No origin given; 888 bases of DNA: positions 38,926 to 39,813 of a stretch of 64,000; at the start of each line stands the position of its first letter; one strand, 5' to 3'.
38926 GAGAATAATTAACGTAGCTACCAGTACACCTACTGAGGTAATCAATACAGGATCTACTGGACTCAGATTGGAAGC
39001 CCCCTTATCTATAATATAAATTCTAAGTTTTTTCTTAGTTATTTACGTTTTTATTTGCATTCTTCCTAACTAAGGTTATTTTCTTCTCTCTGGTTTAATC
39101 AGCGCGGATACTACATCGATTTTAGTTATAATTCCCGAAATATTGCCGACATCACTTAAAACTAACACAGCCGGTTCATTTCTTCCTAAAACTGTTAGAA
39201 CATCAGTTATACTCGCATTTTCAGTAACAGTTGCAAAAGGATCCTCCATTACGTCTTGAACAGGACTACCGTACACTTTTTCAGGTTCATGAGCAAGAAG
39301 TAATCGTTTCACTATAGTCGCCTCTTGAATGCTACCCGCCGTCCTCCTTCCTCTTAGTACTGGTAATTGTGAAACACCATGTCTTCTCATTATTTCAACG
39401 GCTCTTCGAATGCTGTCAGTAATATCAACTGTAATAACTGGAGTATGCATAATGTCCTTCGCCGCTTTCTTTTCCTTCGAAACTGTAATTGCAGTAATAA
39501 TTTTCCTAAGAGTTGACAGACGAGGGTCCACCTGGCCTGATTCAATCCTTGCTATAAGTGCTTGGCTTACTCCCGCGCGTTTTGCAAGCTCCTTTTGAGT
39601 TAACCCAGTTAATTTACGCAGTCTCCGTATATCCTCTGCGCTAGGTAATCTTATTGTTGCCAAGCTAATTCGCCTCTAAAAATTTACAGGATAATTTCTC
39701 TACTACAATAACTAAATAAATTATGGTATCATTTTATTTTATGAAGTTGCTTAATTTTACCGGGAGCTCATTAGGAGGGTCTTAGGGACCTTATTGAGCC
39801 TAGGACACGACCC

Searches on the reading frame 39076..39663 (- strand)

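Call 48: search_protein_families(library=pfam, proteins=[window:39076-39663:-], max_evalue=0.00001)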
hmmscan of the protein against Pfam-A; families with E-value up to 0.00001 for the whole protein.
window:39076-39663:- (195 aa): 4 families
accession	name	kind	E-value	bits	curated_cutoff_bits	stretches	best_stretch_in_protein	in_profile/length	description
PF00571.33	CBS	-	1.7e-19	70.3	24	2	68-121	1-55/57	CBS domain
PF01381.28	HTH_3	-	3.5e-14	53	23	1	12-62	1-51/55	Helix-turn-helix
PF13560.12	HTH_31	-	8.4e-12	45.7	27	1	12-64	6-59/64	Helix-turn-helix domain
PF12844.13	HTH_19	-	1.1e-06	28.9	30.2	1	10-55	2-47/64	Helix-turn-helix domain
